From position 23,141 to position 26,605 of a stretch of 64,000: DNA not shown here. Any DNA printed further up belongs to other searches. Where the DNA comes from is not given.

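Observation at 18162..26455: R-M-like module: giant N6A methyltransferase-TRD plus PLD::SNF2 fusion, with no canonical endonuclease subunit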

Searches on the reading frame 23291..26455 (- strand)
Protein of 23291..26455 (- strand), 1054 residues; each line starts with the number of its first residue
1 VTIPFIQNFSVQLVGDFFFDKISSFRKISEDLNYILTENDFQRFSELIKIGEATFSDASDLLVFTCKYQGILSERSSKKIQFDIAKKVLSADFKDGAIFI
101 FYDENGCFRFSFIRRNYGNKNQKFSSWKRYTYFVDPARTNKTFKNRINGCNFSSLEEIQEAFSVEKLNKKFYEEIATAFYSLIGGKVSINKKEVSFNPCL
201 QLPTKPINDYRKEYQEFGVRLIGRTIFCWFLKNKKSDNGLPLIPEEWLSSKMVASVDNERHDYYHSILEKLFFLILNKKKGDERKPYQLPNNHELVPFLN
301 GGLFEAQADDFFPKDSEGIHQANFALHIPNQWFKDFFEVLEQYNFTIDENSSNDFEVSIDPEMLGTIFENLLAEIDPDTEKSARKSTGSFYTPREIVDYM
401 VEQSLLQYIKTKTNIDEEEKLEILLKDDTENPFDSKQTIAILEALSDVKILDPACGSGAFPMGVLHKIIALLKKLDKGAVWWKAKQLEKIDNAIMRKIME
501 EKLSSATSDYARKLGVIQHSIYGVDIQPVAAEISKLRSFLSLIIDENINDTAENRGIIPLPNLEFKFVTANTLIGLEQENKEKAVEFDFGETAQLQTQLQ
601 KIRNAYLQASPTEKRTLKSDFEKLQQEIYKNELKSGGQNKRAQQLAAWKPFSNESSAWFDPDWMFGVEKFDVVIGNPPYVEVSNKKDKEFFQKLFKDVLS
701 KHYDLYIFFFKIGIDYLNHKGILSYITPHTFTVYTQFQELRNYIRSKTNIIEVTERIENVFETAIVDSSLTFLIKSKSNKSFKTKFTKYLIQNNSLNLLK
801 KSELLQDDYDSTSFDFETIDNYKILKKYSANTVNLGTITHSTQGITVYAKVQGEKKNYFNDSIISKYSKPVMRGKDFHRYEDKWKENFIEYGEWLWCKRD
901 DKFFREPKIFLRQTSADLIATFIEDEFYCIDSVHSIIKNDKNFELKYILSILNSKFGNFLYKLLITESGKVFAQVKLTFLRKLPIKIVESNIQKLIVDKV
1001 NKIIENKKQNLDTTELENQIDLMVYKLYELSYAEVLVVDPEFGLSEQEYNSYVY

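Call 4: search_protein_families(library=pfam, proteins=[window:23291-26455:-], max_evalue=0.01)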
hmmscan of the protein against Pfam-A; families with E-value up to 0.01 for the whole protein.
window:23291-26455:- (1054 aa): 6 families
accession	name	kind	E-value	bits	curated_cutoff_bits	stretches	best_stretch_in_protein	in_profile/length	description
PF07669.17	Eco57I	-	5.6e-31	108.4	25.3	1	519-755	1-164/171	Eco57I restriction-modification methylase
PF12950.13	TaqI_C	-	4.5e-21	75.7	26.5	1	869-985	1-118/118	TaqI-like C-terminal specificity domain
PF02384.22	N6_Mtase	-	4.7e-11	43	20.4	1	665-810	121-266/311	N-6 DNA Methylase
PF20473.4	MmeI_Mtase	-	1.5e-06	28.1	27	1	437-747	10-218/259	MmeI, DNA-methyltransferase domain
PF01170.24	UPF0020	-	1.6e-05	25.1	22.3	0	446-462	28-44/197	RMKL-like, methyltransferase domain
PF20465.4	MmeI_hel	-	0.0027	18.9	27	0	222-304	7-75/75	MmeI, helicase spacer domain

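Call 5: search_protein_families(library=padloc, proteins=[window:23291-26455:-], max_evalue=0.001)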
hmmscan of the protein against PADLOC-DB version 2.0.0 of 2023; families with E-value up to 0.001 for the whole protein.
window:23291-26455:- (1054 aa): 39 families (the best 25 are shown)
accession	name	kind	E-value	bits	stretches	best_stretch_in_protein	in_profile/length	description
PDLC03601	REase_MTase_IIG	-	2e-85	285.5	1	213-784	235-789/1110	Type IIG restriction enzyme-methyltransferase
PDLC03596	REase_MTase_IIG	-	7.9e-47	157.9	3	441-884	535-937/1148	Type IIG restriction enzyme-methyltransferase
PDLC03612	REase_MTase_IIG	-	3e-46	156.2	3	657-889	796-1045/1247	Type IIG restriction enzyme-methyltransferase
PDLC03348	MTase_II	-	6.9e-29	98.9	1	669-1041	346-711/727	Type II methyltransferase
PDLC03604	REase_MTase_IIG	-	1.3e-27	94.3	2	667-846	532-717/1011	Type IIG restriction enzyme-methyltransferase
PDLC02521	PglX|PglXI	-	7.5e-26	88.4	2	516-826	347-642/1174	PglX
PDLC03628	REase_MTase_IIG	-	1.2e-23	81.2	2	438-581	485-635/1100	Type IIG restriction enzyme-methyltransferase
PDLC03629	REase_MTase_IIG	-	2.3e-18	63.4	2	356-541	340-512/1182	Type IIG restriction enzyme-methyltransferase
PDLC02643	DrmMI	-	7.9e-18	61.7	2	379-536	547-690/1347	DrmMI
PDLC02527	PglX|PglXI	-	1.4e-17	60.8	2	389-537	237-386/1332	PglX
PDLC03609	REase_MTase_IIG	-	9.7e-17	58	2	664-798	552-682/1066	Type IIG restriction enzyme-methyltransferase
PDLC03338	MTase_II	-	2.2e-15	54.4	1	667-786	243-361/604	Type II methyltransferase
PDLC02525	PglX|PglXI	-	2.2e-15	54.3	2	668-788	454-575/607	PglX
PDLC03226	MTase_II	-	4.8e-15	53.2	2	667-790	126-252/579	Type II methyltransferase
PDLC03245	MTase_II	-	9.9e-14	48.8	1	669-879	158-358/577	Type II methyltransferase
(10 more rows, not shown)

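Call 6: search_protein_families(library=ncbifam, proteins=[window:23291-26455:-], max_evalue=0.001)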
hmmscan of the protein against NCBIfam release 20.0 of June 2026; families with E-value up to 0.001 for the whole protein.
window:23291-26455:- (1054 aa): 6 families
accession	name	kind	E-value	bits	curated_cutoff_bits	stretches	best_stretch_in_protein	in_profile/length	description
NF033452.1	BREX_1_MTaseX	exception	1.7e-31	109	500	2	390-835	253-682/1210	BREX-1 system adenine-specific DNA-methyltransferase PglX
TIGR02987.1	met_A_Alw26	exception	9.4e-15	54.3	353.5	1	693-1043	165-506/523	Alw26I/Eco31I/Esp3I family type II restriction adenine-specific DNA-methyltransferase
NF033455.1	BREX_6_MTaseX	exception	3.5e-14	51.3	900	1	668-766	553-648/1319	BREX-6 system adenine-specific DNA-methyltransferase PglX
NF033451.1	BREX_2_MTaseX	equivalog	1.1e-12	46.5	400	1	660-711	349-400/1185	BREX-2 system adenine-specific DNA-methyltransferase PglX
NF047738.1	antiphage_MADS2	equivalog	0.00011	20.7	720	0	438-488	323-374/654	methylation-associated defense system DNA methyltransferase MAD2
TIGR03534.1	RF_mod_PrmC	equivalog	0.00014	21.4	199.1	0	627-687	119-174/253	peptide chain release factor N(5)-glutamine methyltransferase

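Call 9: search_solved_structures(query=window:23291-26455:-, max_evalue=0.01, show_alignments=2)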
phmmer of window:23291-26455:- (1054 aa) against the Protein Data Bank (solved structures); distinct sequences matched with E-value up to 0.01: 7.
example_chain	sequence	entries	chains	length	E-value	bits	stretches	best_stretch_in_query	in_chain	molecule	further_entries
7qw5_A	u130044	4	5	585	3.9e-13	51.2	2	895-1030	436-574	Modification methylase BseCI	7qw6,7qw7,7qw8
8cxz_A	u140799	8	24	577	4.8e-12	47.6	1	669-824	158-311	Site-specific DNA-methyltransferase (adenine-specific)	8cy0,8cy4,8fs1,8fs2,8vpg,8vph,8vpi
7lni_A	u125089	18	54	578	4.9e-12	47.6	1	669-824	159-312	Site-specific DNA-methyltransferase (adenine-specific)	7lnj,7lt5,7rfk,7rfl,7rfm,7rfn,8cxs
2ibs_A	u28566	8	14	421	0.0002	22.4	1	668-751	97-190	Modification methylase TaqI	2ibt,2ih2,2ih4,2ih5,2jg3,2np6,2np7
1aqi_A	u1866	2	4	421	0.0002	22.4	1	668-751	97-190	ADENINE-N6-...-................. TAQI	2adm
1aqj_A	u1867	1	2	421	0.0002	22.4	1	668-751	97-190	ADENINE-N6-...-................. TAQI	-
1g38_A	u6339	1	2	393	0.00048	21.2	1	668-751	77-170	MODIFICATION METHYLASE TAQI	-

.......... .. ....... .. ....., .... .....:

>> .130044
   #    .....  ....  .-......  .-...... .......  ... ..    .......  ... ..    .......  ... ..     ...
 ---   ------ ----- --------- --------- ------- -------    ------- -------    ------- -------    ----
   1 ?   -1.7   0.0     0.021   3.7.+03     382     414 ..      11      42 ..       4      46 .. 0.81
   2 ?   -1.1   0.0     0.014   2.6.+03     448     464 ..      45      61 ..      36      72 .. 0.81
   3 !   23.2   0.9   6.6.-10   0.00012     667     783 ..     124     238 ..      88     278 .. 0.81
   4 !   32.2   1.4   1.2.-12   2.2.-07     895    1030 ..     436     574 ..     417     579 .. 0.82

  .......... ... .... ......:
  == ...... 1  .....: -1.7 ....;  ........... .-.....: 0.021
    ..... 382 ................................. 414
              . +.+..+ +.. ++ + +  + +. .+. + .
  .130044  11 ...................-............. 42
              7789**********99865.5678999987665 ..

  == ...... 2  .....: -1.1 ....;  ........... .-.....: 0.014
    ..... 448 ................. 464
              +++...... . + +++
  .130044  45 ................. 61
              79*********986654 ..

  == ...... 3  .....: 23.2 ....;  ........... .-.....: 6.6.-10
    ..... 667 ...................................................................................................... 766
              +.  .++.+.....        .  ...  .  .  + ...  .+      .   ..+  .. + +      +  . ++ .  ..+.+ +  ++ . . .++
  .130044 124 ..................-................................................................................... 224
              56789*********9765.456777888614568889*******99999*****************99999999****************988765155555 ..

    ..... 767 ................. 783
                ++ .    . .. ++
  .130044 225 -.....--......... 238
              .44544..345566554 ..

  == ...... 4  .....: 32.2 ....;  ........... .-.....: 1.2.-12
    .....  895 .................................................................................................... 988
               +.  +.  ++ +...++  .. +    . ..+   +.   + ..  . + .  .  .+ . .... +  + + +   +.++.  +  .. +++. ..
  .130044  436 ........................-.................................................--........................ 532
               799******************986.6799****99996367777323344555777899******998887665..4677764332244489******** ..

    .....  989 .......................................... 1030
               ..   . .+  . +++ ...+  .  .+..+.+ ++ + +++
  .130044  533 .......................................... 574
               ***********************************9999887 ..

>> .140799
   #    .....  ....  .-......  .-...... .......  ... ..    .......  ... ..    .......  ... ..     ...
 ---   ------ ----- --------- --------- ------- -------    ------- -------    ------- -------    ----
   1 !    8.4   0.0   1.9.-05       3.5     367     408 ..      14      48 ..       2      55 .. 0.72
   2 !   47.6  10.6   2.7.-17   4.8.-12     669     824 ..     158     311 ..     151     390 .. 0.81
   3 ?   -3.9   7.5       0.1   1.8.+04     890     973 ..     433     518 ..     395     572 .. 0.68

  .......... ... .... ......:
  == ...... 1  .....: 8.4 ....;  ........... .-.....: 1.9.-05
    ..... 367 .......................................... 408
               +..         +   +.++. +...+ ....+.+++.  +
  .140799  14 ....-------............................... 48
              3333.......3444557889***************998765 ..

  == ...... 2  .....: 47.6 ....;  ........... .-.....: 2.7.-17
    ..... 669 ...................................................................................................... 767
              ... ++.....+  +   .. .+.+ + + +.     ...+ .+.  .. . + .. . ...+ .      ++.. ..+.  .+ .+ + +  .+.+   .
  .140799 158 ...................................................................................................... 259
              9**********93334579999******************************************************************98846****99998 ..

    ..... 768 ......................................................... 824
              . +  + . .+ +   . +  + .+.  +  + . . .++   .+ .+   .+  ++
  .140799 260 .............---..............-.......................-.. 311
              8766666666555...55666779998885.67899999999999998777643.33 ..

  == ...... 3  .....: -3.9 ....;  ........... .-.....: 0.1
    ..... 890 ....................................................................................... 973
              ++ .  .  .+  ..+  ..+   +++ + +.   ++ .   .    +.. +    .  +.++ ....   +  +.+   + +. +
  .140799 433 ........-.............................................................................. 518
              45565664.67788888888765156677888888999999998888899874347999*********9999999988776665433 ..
